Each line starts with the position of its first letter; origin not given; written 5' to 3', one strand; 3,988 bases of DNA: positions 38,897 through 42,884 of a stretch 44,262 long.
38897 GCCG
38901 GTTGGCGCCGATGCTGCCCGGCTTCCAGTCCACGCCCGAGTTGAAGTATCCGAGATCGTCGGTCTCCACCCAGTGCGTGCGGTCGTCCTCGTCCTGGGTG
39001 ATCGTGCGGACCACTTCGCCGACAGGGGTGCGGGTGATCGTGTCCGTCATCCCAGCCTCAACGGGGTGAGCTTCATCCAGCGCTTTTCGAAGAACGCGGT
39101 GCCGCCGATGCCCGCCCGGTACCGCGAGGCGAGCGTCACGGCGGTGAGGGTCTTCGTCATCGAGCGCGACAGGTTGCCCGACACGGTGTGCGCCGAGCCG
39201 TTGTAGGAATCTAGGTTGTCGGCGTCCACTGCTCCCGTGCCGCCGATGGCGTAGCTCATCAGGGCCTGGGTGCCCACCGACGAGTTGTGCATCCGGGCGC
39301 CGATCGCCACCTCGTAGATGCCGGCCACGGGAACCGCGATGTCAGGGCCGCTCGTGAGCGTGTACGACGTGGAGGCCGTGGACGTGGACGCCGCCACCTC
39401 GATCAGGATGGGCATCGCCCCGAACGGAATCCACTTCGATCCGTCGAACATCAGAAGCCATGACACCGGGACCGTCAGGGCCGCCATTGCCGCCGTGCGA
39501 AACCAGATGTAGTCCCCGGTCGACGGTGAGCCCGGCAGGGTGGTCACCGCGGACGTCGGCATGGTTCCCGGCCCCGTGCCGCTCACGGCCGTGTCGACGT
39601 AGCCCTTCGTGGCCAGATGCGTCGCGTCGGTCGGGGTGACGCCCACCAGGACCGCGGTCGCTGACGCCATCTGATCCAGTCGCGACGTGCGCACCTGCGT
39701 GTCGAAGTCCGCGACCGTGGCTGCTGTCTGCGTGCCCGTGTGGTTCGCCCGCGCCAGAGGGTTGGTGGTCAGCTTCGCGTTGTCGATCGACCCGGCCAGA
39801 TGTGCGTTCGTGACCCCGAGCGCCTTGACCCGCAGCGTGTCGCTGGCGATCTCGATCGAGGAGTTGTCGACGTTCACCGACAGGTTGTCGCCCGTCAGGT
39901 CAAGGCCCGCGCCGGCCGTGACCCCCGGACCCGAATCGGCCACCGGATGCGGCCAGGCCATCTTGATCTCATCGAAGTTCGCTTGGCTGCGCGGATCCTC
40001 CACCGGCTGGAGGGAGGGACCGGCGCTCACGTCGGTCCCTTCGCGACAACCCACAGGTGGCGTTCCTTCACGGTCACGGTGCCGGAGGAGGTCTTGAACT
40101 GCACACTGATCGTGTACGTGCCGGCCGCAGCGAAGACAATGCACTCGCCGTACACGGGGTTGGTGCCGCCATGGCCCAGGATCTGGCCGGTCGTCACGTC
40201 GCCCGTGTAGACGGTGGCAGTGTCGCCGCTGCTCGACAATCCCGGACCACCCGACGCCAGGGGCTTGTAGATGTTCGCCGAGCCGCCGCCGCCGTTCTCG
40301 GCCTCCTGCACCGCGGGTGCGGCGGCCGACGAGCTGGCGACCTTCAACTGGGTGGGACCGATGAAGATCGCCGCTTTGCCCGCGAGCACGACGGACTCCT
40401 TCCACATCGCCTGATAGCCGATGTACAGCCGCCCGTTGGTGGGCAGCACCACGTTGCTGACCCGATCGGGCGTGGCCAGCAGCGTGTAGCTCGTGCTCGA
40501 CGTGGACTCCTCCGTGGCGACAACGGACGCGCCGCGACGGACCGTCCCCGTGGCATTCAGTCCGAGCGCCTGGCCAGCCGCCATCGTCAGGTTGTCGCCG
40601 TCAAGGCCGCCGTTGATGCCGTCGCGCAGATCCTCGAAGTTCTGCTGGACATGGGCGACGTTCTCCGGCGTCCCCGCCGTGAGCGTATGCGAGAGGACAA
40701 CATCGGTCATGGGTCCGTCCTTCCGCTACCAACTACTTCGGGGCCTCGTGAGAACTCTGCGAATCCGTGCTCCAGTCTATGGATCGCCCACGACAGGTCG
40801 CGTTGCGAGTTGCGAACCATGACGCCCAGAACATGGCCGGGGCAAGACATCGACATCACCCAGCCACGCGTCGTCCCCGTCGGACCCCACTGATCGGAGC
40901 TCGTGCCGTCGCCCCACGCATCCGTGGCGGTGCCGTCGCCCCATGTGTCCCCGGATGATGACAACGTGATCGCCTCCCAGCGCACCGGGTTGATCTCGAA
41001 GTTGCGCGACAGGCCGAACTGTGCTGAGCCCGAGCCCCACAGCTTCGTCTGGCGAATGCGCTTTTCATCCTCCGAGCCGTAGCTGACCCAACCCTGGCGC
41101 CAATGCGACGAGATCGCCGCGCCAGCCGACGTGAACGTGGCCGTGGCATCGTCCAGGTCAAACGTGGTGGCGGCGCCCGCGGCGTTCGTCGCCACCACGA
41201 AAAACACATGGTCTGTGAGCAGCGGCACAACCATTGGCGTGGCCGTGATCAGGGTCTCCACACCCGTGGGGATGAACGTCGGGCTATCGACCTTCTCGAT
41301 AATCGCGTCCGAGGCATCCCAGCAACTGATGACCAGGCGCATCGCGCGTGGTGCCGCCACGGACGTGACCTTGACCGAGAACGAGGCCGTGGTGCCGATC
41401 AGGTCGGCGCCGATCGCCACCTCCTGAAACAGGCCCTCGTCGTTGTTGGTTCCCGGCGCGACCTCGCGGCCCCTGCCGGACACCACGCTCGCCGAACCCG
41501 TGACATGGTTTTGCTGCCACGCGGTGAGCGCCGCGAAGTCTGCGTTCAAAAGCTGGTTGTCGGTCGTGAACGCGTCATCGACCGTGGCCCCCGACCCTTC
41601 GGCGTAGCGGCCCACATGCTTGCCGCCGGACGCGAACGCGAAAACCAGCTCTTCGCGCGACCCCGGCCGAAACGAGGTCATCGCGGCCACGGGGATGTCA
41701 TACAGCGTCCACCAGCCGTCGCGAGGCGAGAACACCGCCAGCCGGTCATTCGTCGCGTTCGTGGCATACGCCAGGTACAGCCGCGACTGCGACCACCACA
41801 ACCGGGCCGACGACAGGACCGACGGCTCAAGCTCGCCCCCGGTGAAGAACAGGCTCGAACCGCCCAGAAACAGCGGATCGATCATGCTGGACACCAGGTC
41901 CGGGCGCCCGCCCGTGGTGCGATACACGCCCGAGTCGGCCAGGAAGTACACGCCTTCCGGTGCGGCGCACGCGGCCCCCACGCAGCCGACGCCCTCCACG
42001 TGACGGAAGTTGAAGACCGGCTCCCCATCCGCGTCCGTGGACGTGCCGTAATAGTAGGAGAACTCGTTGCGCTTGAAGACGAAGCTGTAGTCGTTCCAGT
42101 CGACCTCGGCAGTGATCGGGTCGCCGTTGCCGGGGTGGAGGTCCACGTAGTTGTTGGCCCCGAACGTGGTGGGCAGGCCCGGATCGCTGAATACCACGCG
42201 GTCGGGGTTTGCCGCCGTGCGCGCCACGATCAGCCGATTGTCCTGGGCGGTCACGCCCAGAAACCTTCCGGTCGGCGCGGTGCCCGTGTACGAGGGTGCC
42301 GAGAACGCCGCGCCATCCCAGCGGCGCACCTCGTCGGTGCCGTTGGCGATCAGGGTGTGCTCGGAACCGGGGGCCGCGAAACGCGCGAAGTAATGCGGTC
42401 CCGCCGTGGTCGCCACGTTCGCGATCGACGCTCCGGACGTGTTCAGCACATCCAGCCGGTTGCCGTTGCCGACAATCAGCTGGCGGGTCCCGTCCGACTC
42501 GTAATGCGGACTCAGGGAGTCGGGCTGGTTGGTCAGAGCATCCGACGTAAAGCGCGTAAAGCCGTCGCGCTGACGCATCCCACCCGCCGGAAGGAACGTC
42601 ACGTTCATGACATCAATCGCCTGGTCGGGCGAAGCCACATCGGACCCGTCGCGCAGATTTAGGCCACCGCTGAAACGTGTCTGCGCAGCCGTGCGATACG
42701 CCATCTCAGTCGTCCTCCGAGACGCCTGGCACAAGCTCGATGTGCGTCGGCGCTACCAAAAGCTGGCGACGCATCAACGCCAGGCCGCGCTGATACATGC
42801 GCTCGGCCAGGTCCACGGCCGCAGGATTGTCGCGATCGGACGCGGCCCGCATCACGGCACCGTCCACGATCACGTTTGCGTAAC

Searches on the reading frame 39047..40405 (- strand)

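Call 37: search_protein_families(library=phrogs, proteins=[window:39047-40405:-], max_evalue=0.00001)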
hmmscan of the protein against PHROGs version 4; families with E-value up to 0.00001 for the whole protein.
window:39047-40405:- (452 aa): 2 families
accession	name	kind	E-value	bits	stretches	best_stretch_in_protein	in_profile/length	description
phrog_2647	-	head and packaging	3.5e-12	47.1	1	208-277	34-111/336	head decoration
phrog_16122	-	head and packaging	3.1e-06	27.4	1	161-280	330-446/526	virion structural protein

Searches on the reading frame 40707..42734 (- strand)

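Call 37: search_protein_families(library=phrogs, proteins=[window:40707-42734:-], max_evalue=0.00001)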
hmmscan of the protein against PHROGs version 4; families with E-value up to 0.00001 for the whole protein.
window:40707-42734:- (675 aa): 1 family
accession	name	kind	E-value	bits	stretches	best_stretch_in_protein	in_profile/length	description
phrog_3287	-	head and packaging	2.2e-08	34.4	1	34-354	23-353/524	virion structural protein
